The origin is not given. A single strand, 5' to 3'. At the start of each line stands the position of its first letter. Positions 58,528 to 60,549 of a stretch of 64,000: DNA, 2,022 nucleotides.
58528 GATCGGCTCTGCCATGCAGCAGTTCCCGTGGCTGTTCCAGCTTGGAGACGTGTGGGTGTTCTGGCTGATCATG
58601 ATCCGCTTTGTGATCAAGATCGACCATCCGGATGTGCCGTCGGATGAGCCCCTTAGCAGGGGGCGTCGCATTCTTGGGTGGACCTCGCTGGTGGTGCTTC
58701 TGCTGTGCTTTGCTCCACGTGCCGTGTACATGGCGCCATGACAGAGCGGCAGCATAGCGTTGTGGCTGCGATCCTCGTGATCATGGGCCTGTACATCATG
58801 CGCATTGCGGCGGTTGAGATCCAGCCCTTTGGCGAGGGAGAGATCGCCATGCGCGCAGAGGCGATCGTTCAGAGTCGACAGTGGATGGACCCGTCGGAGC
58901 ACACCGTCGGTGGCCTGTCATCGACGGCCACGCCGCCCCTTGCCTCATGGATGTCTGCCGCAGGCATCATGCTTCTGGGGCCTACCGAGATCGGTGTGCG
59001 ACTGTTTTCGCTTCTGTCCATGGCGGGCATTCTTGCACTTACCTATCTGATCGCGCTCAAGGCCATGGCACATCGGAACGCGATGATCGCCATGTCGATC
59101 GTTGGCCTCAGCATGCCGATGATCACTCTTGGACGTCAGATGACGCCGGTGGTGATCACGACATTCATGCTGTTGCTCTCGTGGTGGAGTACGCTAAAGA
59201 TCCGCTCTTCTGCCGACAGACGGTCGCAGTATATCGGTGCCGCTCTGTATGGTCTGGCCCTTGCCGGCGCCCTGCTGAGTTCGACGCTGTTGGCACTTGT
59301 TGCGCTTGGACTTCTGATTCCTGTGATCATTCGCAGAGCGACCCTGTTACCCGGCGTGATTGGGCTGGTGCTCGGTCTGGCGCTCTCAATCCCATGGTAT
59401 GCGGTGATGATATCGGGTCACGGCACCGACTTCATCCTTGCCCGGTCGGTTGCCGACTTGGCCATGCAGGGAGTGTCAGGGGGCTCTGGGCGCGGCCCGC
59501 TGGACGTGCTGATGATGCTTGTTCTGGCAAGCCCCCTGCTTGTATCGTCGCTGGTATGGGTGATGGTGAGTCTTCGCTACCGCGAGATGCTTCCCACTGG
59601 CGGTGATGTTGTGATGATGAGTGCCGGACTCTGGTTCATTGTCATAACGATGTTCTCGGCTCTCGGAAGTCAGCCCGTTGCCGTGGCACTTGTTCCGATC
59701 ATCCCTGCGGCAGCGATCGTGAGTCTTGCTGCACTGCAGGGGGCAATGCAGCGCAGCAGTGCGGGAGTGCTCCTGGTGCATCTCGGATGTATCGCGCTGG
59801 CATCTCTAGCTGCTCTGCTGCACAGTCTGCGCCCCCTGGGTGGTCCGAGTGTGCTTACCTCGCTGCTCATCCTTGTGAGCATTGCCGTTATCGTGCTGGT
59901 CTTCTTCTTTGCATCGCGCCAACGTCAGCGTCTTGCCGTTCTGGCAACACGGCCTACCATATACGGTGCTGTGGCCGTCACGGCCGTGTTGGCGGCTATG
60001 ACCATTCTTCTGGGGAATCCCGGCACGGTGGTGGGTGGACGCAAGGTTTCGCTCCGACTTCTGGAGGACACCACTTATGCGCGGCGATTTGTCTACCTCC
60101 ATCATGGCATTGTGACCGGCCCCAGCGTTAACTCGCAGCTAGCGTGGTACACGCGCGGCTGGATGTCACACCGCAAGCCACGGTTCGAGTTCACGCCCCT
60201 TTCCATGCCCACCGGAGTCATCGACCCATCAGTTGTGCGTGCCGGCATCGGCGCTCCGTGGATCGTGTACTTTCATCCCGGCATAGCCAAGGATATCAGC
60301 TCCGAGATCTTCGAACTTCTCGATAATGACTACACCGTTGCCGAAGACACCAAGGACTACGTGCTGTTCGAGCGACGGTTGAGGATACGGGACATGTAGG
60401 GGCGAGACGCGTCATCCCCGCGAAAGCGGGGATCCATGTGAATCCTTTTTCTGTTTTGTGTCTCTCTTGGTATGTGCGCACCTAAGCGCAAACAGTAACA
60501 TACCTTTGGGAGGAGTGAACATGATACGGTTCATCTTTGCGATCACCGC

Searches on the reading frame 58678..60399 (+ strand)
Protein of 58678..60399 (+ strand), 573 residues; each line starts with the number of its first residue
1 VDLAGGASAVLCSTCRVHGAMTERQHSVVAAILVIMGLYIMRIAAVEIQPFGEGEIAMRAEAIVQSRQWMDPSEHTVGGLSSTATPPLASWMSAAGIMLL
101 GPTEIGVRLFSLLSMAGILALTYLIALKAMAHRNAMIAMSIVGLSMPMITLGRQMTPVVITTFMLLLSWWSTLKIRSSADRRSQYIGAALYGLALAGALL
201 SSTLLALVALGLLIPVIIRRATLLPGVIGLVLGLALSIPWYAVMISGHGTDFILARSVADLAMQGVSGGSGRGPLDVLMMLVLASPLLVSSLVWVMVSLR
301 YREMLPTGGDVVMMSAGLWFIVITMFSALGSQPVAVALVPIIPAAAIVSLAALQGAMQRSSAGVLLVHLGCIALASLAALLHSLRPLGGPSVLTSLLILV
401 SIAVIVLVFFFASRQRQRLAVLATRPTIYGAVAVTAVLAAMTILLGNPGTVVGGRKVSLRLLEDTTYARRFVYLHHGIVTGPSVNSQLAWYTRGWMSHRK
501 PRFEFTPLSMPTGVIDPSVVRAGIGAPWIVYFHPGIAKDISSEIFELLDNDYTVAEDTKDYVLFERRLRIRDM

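Call 74: search_protein_families(library=ncbifam, proteins=[window:58678-60399:+], max_evalue=0.00001)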
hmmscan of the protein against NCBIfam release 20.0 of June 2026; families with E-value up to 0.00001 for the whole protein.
window:58678-60399:+ (573 aa): 1 family
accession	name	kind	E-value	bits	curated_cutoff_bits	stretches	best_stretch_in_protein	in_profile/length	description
NF009784.2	PRK13279.1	equivalog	1.6e-07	30.3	567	1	33-252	12-233/539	lipid IV(A) 4-amino-4-deoxy-L-arabinosyltransferase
